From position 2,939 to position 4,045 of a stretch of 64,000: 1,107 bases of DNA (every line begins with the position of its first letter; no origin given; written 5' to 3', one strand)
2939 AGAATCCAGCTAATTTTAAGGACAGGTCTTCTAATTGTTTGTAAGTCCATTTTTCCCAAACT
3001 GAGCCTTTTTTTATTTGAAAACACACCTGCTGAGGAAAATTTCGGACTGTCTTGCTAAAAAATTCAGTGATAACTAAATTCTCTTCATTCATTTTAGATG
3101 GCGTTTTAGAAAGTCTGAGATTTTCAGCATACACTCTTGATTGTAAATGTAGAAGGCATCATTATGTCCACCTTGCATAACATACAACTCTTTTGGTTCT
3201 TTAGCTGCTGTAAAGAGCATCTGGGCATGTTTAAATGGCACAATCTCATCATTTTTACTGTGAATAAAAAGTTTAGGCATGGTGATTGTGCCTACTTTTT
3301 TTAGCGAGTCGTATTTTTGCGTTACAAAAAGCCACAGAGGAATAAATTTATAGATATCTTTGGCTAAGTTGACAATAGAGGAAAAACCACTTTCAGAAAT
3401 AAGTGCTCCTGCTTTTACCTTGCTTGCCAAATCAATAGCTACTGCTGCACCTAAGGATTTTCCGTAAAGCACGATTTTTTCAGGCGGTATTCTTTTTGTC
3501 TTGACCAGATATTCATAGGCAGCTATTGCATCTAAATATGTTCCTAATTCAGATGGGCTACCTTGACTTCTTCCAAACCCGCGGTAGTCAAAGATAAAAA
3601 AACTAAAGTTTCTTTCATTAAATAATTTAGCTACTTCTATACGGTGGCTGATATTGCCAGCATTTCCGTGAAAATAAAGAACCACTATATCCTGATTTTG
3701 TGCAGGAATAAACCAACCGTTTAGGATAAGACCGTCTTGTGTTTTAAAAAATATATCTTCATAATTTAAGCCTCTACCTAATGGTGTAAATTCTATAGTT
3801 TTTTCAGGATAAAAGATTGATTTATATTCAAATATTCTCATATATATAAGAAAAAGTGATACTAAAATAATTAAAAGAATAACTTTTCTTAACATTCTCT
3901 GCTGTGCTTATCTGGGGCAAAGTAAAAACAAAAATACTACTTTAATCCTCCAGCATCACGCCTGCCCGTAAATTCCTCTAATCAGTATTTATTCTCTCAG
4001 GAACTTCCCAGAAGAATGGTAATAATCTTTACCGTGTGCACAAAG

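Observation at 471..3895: Self-contained lipid re-acylation module: alpha/beta hydrolase ATGA-coupled to an acyl-AMP ligase–ACP–PlsC triple fusion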

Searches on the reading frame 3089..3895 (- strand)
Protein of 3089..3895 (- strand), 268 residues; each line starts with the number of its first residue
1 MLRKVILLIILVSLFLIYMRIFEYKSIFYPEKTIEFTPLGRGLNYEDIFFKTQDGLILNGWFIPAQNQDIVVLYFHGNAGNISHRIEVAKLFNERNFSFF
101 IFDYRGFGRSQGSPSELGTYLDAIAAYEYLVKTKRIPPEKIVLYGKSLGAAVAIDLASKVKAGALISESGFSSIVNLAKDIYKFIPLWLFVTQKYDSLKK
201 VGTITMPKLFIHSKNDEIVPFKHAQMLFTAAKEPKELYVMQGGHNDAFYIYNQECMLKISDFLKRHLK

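Call 3: search_protein_families(library=pfam, proteins=[window:3089-3895:-], max_evalue=0.01)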
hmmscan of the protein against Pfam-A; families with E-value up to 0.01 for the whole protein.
window:3089-3895:- (268 aa): 10 families
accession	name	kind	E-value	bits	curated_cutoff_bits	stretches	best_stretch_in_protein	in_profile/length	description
PF12146.15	Hydrolase_4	-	2.3e-17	63.6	27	1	68-166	3-105/239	Serine aminopeptidase, S33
PF00561.26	Abhydrolase_1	-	2.1e-12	47.7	25.8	1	71-168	2-102/245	alpha/beta hydrolase fold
PF00326.27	Peptidase_S9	-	9.7e-08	32.2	22.6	1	91-267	9-210/213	Prolyl oligopeptidase family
PF12697.13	Abhydrolase_6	-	1.6e-07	32.6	26.3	1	74-168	3-93/217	Alpha/beta hydrolase family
PF02129.25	Peptidase_S15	-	4.5e-05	23.7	23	0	198-244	215-260/262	X-Pro dipeptidyl-peptidase (S15 family)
PF02230.22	Abhydrolase_2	-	0.00045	20.6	23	0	133-265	99-215/217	Phospholipase/Carboxylesterase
PF03959.19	FSH1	-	0.0013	18.9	21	1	145-244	107-199/211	Serine hydrolase (FSH1)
PF07859.19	Abhydrolase_3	-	0.003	17.8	25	1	120-163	49-95/210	alpha/beta hydrolase fold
PF05677.18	DUF818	-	0.0035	16.8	20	1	94-217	169-302/365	Chlamydia CHLPS protein (DUF818)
PF20434.5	BD-FAE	-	0.0068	16.4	26.8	0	201-228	185-212/215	BD-FAE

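Call 4: search_protein_families(library=ncbifam, proteins=[window:3089-3895:-], max_evalue=0.01)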
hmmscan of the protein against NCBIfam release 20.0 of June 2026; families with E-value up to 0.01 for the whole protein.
window:3089-3895:- (268 aa): 22 families
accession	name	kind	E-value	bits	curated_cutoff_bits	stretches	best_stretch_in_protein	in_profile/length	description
NF047920.1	lactonase_UilS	equivalog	2.4e-15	57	400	2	66-161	21-120/285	UilS family quorum-quenching N-acyl-homoserine lactonase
NF045948.1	ProImpepThrmp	equivalog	1.7e-08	34.2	500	1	63-184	19-142/291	proline iminopeptidase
NF011457.0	PRK14875.1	equivalog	1.5e-07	30.7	307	1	64-176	127-239/372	acetoin dehydrogenase dihydrolipoyllysine-residue acetyltransferase subunit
TIGR01738.1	bioH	equivalog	1e-06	28.6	206.95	1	192-245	175-228/245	pimeloyl-ACP methyl ester esterase BioH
TIGR03611.1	RutD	equivalog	1.7e-06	27.6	238.5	0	69-160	13-101/258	pyrimidine utilization protein D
TIGR01250.1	pro_imino_pep_2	subfamily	6.9e-06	25.8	167.65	0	66-181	22-140/288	proline iminopeptidase-family hydrolase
NF045526.1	SdbBC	equivalog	7.9e-06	25.3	400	1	72-167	102-203/367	Dot/Icm T4SS effector alpha/beta hydrolase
NF050089.1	i_nPHAscl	equivalog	4.4e-05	22.7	300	0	67-160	16-105/288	intracellular short-chain-length polyhydroxyalkanoate depolymerase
NF051488.1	bifunc_PcaDC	exception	0.00013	21.2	390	0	95-159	37-98/375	bifunctional 3-oxoadipate enol-lactonase/4-carboxymuconolactone decarboxylase PcaDC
NF042907.1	CPn0927_CPn0928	subfamily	0.00013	21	200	1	75-217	137-296/357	CPn0927/CPn0928 family alpha/beta hydrolase fold protein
NF041759.1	mac_hydro_EstT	equivalog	0.00015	21.1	450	1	199-246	214-261/278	macrolide hydrolase EstT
NF052610.1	macro_16_ester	equivalog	0.00016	21.1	420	1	197-245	215-263/281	alpha/beta fold macrolide esterase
TIGR01249.1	pro_imino_pep_1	equivalog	0.00017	20.8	259.75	1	71-157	29-113/307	prolyl aminopeptidase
TIGR03695.1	menH_SHCHC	equivalog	0.00023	20.7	208.55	1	71-161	4-93/252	2-succinyl-6-hydroxy-2,4-cyclohexadiene-1-carboxylate synthase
NF058651.1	GESAG_HSLs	subfamily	0.00023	20.3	430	1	67-167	65-164/296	GESAG motif subfamily hormone-sensitive lipase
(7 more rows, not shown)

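Call 30: search_solved_structures(query=window:3092-3895:-, max_evalue=0.001)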
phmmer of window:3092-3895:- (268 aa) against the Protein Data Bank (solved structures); distinct sequences matched with E-value up to 0.001: 23.
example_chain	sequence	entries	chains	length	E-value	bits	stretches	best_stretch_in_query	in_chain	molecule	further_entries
6imp_A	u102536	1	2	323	3.1e-13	53.1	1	70-159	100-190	RTX toxin RtxA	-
6ii2_A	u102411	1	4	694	1.1e-12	51.2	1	70-159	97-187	Putative RTX-toxin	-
5g59_A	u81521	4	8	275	9.4e-12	48.2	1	24-266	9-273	ESTERASE | Uncharacterized protein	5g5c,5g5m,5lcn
6lzh_A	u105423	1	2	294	2.7e-11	46.7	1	45-158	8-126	GrgF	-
7qjm_A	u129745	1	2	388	2.9e-11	46.6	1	35-158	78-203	alpha/beta-hydrolase (202)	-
9pjb_A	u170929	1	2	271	6.8e-11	45.4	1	72-162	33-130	MHETase MHT043-5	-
8b4u_A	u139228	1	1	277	2.8e-08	36.8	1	71-161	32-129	Alpha/beta hydrolase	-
5cml_A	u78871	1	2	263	3.9e-07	33.1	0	188-239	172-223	OsmC family protein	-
7wwh_A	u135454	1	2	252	1.3e-05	28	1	53-157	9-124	Alpha/beta hydrolase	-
7d78_D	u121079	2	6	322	2.6e-05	27.1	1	45-158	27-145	DltD domain-containing protein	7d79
4lxg_A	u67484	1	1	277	4.8e-05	26.2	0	65-227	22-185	MCP Hydrolase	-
9h0z_A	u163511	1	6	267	7.6e-05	25.6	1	70-160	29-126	Serine aminopeptidase S33 domain-containing protein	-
3trd_A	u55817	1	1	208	8.1e-05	25.5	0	76-168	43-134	Alpha/beta hydrolase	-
1xrl_A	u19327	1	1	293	0.00013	24.9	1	66-220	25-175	Proline iminopeptidase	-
4lxh_A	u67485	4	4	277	0.00013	24.9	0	65-227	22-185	MCP Hydrolase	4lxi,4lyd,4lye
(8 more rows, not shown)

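Call 47: find_homologous_proteins(query=window:3092-3895:-, max_evalue=0.00001)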
Query window:3092-3895:- (268 aa): 7753 proteins with E <= 0.00001 among 8000 candidates; the best 120 are listed.
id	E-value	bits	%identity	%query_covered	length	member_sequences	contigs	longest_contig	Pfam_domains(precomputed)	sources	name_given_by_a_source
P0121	1.8e-174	596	100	100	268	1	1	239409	PF00326.28,PF12697.14,PF00561.27,PF12146.16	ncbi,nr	ncbi:MAG: alpha/beta hydrolase [Candidatus Omnitrophica bacterium]|nr:alpha/beta hydrolase [Candidat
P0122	2.3e-138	478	79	100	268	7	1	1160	PF00326.28,PF12697.14,PF00561.27,PF12146.16,PF02230.23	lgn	-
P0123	1.0e-137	476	79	94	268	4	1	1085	PF02129.25,PF00326.28,PF03959.20,PF12697.14,PF00561.27,PF12146.16,PF02230.23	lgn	-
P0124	5.6e-130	451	74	100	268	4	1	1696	PF00326.28,PF00561.27,PF12146.16,PF02230.23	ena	-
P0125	8.0e-129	447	73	100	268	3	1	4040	PF00561.27,PF12146.16,PF02230.23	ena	-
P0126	2.2e-128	445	73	94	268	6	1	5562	PF12697.14,PF00561.27,PF12146.16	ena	-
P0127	2.0e-126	439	72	99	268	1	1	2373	PF00326.28,PF00561.27,PF12146.16,PF02230.23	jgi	-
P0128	2.6e-125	435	69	100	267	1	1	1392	PF00326.28,PF00561.27,PF12146.16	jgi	jgi:fermentation-respiration switch protein FrsA (DUF1100 family)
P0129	5.5e-122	424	68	100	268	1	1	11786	PF02129.25,PF00326.28,PF12697.14,PF00561.27,PF12146.16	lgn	-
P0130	1.7e-119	416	68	99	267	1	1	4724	PF02129.25,PF00326.28,PF05677.19,PF12697.14,PF00561.27,PF12146.16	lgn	-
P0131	1.2e-118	413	68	99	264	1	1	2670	PF00326.28,PF03959.20,PF00561.27,PF12146.16,PF02230.23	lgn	-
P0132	2.1e-118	413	70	93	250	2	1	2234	PF02129.25,PF00326.28,PF03959.20,PF00561.27,PF12146.16,PF02230.23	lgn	-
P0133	6.4e-118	411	65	100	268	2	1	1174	PF02129.25,PF00326.28,PF03959.20,PF00561.27,PF12146.16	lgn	-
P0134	5.9e-117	408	66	99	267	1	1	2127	PF00326.28,PF06342.19,PF00561.27,PF12146.16,PF02230.23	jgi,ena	jgi:hypothetical protein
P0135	8.0e-117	407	67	94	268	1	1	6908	PF02129.25,PF00326.28,PF12697.14,PF00561.27,PF12146.16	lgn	-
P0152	6.6e-101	355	56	100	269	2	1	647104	PF00326.28,PF05448.19,PF00561.27,PF12146.16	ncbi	ncbi:MAG: alpha/beta hydrolase [Candidatus Omnitrophota bacterium]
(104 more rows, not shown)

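Call 50: find_encoding_contigs(protein=P0152, flank=6000, max_places=1)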
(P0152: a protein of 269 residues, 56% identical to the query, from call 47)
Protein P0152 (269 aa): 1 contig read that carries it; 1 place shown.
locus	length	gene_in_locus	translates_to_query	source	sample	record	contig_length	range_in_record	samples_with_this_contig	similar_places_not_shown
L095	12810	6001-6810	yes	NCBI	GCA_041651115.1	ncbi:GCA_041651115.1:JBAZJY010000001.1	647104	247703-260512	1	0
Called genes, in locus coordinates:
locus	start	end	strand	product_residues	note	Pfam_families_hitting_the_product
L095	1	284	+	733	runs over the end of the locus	PF06835:LptC (weak), PF03968:LptD_N (weak), PF04453:LptD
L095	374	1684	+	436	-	PF03721:UDPG_MGDP_dh_N, PF03807:F420_oxidored (faint), PF00984:UDPG_MGDP_dh, PF03720:UDPG_MGDP_dh_C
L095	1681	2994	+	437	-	PF02254:TrkA_N (faint), PF02558:ApbA (faint), PF03446:NAD_binding_2 (weak), PF03721:UDPG_MGDP_dh_N, PF00984:UDPG_MGDP_dh, PF03720:UDPG_MGDP_dh_C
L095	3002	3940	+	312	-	PF01073:3Beta_HSD, PF01370:Epimerase, PF07993:NAD_binding_4 (faint), PF16363:GDP_Man_Dehyd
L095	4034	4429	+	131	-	PF07963:N_methyl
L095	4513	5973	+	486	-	PF06762:LMF1, PF25179:LMF1_C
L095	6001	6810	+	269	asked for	PF05448:AXE1 (faint), PF12146:Hydrolase_4, PF00561:Abhydrolase_1, PF00326:Peptidase_S9 (weak)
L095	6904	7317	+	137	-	-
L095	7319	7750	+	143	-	-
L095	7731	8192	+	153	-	PF07963:N_methyl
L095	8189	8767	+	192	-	-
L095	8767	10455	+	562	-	PF16241:DUF4900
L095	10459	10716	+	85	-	-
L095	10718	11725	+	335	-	PF11104:PilM_2, PF14450:FtsA (weak)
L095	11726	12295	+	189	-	-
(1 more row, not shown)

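Call 63: predict_structure(alignment_id=A2)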
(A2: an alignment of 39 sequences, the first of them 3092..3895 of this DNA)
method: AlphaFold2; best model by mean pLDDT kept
length: 268 residues; sequences in the alignment: 39
mean_pLDDT: 93.2   pTM: 0.91
mean pLDDT of the five models: 93.2, 91.1, 90.4, 90.1, 89.6
residues with pLDDT >= 90: 207; 70-90: 60; 50-70: 1; < 50: 0
segments of 3 or more residues with pLDDT < 50: none
pLDDT, mean of each block of 10 residues (from residue 1): 94 84 78 93 96 98 89 95 94 95 97 95 99 97 98 99 98 90 77 90 98 94 98 97 87 94 91
secondary structure, 60 per line:
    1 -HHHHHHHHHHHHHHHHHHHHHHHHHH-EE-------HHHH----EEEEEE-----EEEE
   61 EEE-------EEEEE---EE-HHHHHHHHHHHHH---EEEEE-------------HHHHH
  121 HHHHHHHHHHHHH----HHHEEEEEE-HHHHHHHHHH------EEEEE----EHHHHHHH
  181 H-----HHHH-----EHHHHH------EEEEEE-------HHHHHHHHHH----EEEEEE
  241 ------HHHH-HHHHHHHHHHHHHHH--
elements in order: H2-27 H38-41 E46-51 E57-63 E71-75 H82-94 E98-102 H116-133 E141-146 H148-157 E164-168 H174-181 H187-190 H197-201 E208-213 H221-230 E235-240 H247-250 H252-266

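Call 65: fold_search(model_id=the predicted structure, library=pdb)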
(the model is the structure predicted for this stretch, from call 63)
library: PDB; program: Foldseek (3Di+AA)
matches with E <= 10: 1960; with E <= 0.001: 1841
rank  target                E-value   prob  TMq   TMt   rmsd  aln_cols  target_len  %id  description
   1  5g5m_B                5.5e-21  1.00  0.75  0.78   4.6       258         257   24  Structure of the Pyrococcus Furiosus Esterase Pf2001 with space group P21 (released 2017-06-21)
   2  5g59                  1.4e-20  1.00  0.80  0.79   3.6       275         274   23  Structure of the Pyrococcus Furiosus Esterase Pf2001 with space group P3121 (released 2017-06-21)
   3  5g5c                  4.6e-20  1.00  0.74  0.76   4.6       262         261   23  Structure of the Pyrococcus furiosus Esterase Pf2001 with space group C2221 (released 2017-06-21)
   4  5lcn_A                4.9e-20  1.00  0.77  0.77   4.3       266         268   23  STRUCTURE OF THE PYROCOCCUS FURIOSUS ESTERASE PF2001 WITH SPACE GROUP P212121 (released 2017-08-02)
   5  5lcn_C                9.6e-20  1.00  0.75  0.76   4.8       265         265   23  STRUCTURE OF THE PYROCOCCUS FURIOSUS ESTERASE PF2001 WITH SPACE GROUP P212121 (released 2017-08-02)
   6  5lcn_B                1.1e-19  1.00  0.76  0.78   4.2       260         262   22  STRUCTURE OF THE PYROCOCCUS FURIOSUS ESTERASE PF2001 WITH SPACE GROUP P212121 (released 2017-08-02)
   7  5lcn_D                3.0e-19  1.00  0.77  0.77   4.4       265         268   22  STRUCTURE OF THE PYROCOCCUS FURIOSUS ESTERASE PF2001 WITH SPACE GROUP P212121 (released 2017-08-02)
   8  5g5m_A                3.7e-19  1.00  0.75  0.79   4.5       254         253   24  Structure of the Pyrococcus Furiosus Esterase Pf2001 with space group P21 (released 2017-06-21)
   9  7qjm_B                1.8e-17  1.00  0.72  0.65   6.0       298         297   20  Crystal structure of an alpha/beta-hydrolase enzyme from Chloroflexus sp. MS-G (202) (released 2022-12-28)
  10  7qjm_A                5.1e-17  1.00  0.70  0.63   5.1       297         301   20  Crystal structure of an alpha/beta-hydrolase enzyme from Chloroflexus sp. MS-G (202) (released 2022-12-28)
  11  6lzh_A                1.3e-16  1.00  0.71  0.66   4.2       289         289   21  Crystal structure of Alpha/beta hydrolase GrgF from Penicillium sp. sh18 (released 2020-06-24)
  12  8b4u                  2.1e-16  1.00  0.71  0.71   4.5       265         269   22  The crystal structure of PET46, a PETase enzyme from Candidatus bathyarchaeota (released 2023-08-23)
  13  7d79_A                6.7e-15  1.00  0.71  0.65   5.6       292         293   17  The structure of DcsB complex with its substrate analogue (released 2021-01-27)
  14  7wwh_A                6.7e-15  1.00  0.69  0.74   4.3       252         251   18  Crystal structure of the Geobacillus thermoglucosidasius feruloyl esterase GthFAE (released 2022-03-09)
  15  7d79_B                7.6e-15  1.00  0.70  0.65   5.4       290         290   16  The structure of DcsB complex with its substrate analogue (released 2021-01-27)
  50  7d78_D                1.1e-13  1.00  0.71  0.64   5.9       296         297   16  The structure of thioesterase DcsB (released 2021-01-27)
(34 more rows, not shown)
